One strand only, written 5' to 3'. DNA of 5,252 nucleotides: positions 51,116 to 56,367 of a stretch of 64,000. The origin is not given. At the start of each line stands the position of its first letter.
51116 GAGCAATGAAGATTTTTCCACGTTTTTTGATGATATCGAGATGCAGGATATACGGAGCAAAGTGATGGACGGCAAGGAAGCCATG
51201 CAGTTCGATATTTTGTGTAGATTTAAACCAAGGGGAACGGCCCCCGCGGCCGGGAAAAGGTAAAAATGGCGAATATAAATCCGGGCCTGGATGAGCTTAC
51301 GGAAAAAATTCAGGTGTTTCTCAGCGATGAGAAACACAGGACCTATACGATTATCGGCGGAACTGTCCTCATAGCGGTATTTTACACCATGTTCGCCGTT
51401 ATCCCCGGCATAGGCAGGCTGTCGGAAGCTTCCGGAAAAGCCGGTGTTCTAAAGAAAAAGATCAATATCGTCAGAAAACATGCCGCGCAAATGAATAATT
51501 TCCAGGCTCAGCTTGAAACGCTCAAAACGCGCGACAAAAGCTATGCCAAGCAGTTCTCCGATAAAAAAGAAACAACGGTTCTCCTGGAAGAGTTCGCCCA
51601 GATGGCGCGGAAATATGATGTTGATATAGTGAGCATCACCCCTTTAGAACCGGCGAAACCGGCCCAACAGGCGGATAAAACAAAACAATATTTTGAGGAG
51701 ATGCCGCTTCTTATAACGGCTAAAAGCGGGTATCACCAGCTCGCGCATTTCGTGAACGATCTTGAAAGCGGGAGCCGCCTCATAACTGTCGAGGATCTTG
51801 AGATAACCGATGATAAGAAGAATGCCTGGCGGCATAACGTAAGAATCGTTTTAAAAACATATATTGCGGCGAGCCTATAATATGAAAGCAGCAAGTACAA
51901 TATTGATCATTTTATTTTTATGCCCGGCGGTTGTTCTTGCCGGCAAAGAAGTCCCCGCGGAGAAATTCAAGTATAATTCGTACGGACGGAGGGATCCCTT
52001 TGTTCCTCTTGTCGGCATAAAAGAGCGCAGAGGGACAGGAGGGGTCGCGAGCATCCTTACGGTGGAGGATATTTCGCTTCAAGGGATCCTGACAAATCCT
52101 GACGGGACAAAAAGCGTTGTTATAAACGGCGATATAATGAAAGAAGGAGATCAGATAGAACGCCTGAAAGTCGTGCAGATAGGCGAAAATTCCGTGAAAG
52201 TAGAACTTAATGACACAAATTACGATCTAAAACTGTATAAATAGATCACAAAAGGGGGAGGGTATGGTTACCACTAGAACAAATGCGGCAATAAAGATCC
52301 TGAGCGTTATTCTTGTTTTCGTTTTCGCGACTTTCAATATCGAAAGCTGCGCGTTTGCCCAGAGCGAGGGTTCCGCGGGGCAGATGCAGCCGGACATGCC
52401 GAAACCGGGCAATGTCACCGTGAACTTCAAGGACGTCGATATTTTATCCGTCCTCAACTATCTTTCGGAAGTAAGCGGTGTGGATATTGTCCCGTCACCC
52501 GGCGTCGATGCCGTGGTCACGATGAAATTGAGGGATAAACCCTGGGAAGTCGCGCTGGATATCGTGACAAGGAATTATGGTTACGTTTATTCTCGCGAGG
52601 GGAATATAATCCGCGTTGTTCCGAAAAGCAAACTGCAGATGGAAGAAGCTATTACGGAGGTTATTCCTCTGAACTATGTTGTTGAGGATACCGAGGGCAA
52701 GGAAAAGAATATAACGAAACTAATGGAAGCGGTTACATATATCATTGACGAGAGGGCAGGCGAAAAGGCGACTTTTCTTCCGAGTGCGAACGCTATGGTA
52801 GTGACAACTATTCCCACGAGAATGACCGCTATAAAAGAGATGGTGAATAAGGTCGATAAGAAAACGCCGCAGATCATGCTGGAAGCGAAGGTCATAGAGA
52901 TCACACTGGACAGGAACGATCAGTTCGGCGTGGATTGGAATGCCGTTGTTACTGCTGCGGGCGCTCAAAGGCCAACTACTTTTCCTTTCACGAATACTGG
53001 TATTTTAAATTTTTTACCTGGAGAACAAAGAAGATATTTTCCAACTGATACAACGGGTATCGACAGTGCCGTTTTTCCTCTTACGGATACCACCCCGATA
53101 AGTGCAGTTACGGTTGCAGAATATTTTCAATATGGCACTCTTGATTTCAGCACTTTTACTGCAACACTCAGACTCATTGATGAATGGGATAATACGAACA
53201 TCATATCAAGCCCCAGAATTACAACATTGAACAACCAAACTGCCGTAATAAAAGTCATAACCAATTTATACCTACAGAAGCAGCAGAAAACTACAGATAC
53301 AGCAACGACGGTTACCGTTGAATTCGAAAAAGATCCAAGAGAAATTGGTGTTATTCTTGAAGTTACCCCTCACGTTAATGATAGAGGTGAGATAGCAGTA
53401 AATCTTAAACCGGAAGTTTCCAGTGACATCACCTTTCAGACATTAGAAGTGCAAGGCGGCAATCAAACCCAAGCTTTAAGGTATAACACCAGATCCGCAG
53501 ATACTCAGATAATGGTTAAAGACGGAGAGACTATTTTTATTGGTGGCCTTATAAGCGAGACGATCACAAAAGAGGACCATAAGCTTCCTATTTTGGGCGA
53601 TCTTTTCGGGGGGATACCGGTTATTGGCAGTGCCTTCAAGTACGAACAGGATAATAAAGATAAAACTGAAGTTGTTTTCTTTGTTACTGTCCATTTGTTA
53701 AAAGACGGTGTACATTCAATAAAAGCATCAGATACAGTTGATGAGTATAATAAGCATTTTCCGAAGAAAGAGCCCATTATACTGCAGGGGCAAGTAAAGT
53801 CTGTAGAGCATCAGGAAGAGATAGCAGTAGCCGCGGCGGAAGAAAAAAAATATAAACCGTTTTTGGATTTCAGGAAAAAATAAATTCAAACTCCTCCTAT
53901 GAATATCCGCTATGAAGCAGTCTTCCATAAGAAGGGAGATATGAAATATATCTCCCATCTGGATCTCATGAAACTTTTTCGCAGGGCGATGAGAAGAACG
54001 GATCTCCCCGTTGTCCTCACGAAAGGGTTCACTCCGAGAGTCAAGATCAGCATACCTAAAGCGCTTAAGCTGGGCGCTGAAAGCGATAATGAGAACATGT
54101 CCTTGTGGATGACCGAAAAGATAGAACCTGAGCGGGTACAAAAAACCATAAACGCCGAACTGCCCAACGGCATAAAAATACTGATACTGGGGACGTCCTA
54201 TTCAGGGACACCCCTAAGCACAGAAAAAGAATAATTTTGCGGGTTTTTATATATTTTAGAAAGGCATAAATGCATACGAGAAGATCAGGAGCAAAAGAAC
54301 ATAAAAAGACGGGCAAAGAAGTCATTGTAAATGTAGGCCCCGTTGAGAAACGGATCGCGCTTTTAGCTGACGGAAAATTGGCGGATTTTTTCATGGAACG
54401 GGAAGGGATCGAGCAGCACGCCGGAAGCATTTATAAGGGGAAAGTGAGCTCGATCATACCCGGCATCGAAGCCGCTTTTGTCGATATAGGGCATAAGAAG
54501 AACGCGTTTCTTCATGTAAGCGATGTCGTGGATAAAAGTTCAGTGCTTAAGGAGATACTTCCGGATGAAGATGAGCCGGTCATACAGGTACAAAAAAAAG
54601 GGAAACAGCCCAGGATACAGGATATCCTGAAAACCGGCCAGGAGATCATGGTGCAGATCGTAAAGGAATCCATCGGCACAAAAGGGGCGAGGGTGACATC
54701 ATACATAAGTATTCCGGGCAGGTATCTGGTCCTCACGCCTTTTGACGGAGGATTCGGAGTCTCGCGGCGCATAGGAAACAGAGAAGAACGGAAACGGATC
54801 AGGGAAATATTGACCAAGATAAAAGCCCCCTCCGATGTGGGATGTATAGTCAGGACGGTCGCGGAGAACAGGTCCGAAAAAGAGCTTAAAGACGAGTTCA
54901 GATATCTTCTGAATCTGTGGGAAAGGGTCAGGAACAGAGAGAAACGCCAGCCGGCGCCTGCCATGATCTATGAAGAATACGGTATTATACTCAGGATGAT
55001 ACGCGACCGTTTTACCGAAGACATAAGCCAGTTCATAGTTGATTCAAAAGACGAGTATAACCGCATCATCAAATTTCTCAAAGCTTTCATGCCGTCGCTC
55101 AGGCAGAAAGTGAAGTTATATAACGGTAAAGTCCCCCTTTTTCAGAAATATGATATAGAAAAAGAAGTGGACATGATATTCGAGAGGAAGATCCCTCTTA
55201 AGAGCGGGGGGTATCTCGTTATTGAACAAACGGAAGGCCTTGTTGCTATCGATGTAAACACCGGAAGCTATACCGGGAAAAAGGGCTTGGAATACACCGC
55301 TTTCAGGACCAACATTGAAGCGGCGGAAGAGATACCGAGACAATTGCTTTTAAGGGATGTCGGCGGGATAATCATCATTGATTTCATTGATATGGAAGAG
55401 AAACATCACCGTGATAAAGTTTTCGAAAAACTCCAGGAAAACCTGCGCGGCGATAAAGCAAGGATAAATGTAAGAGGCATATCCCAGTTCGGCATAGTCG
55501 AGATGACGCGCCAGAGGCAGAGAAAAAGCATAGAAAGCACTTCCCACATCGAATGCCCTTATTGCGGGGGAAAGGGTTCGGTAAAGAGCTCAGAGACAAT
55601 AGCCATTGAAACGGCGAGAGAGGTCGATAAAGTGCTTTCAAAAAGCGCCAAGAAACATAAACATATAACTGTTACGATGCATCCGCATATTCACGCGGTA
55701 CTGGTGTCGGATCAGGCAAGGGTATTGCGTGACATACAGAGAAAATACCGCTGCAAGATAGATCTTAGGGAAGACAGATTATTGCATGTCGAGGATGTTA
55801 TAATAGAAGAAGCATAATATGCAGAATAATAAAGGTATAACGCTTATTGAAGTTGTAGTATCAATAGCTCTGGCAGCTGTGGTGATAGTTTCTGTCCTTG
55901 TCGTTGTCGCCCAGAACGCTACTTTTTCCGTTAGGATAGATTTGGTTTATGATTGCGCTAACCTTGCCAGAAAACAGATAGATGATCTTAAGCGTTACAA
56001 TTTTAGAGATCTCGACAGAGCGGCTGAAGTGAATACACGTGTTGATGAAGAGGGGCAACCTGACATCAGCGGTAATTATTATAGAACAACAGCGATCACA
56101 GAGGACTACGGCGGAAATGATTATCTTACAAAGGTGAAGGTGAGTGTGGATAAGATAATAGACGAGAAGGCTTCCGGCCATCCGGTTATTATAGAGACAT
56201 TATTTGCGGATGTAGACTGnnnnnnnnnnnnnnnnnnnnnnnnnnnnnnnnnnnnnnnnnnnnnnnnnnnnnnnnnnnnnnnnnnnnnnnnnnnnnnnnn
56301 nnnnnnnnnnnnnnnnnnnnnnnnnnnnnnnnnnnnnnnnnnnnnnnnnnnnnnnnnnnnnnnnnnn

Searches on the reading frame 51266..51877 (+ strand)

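Call 46: search_protein_families(library=pfam, proteins=[window:51266-51877:+], max_evalue=0.001)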
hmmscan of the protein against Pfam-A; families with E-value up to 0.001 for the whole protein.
window:51266-51877:+ (204 aa): 2 families
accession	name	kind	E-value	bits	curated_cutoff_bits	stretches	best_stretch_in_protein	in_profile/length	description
PF04350.18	PilO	-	1.9e-17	64.2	22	1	54-200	3-142/145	Pilus assembly protein, PilO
PF10741.14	T2SSM_b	-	5.3e-05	23.5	21.7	1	92-183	5-88/111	Type II secretion system (T2SS), protein M subtype b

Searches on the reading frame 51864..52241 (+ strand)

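Call 46: search_protein_families(library=pfam, proteins=[window:51864-52241:+], max_evalue=0.001)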
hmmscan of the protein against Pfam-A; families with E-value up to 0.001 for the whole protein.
window:51864-52241:+ (126 aa): 2 families
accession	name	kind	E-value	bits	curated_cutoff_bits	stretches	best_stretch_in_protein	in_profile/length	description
PF16537.11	T2SSB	-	2.5e-05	24.3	28.4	1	84-122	19-58/60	Type II secretion system protein B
PF23862.1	CdsD_C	-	3.1e-05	24.4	27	1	80-117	13-50/56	CdsD C-terminal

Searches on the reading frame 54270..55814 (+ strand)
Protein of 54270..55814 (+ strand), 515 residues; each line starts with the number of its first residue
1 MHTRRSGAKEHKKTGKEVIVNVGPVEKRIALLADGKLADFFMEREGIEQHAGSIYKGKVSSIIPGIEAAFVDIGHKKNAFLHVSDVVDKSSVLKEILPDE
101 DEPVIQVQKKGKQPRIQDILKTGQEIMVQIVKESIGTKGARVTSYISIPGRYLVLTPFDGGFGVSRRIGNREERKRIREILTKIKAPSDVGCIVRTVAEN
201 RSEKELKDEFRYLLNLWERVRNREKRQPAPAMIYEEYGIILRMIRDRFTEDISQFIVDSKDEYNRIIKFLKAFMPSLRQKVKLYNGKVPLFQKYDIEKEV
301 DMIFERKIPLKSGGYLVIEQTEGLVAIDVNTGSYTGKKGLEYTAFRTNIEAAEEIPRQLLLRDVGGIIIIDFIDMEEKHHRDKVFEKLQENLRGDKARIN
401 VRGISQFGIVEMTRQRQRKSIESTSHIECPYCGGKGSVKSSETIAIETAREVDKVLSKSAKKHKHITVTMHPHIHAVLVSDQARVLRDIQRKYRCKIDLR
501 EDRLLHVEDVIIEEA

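Call 46: search_protein_families(library=pfam, proteins=[window:54270-55814:+], max_evalue=0.001)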
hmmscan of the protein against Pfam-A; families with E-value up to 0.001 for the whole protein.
window:54270-55814:+ (515 aa): 3 families
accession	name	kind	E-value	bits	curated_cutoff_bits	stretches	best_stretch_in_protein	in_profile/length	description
PF10150.14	RNase_E_G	-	8.7e-104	347.2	25.5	1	147-417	1-270/270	Ribonuclease E/G family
PF20833.2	RNase_E_G_Thio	-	1.5e-09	38.3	26.8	1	429-513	2-84/86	RNase E/G, Thioredoxin-like domain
PF00575.29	S1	-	2.6e-05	24.9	22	1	50-133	3-62/74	S1 RNA binding domain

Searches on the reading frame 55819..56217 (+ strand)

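Call 46: search_protein_families(library=pfam, proteins=[window:55819-56217:+], max_evalue=0.001)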
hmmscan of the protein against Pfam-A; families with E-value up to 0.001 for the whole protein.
window:55819-56217:+ (133 aa): 1 family
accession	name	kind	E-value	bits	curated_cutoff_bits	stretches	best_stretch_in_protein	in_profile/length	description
PF07963.17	N_methyl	-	4.7e-06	26.4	21.2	1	1-26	1-26/27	Prokaryotic N-terminal methylation motif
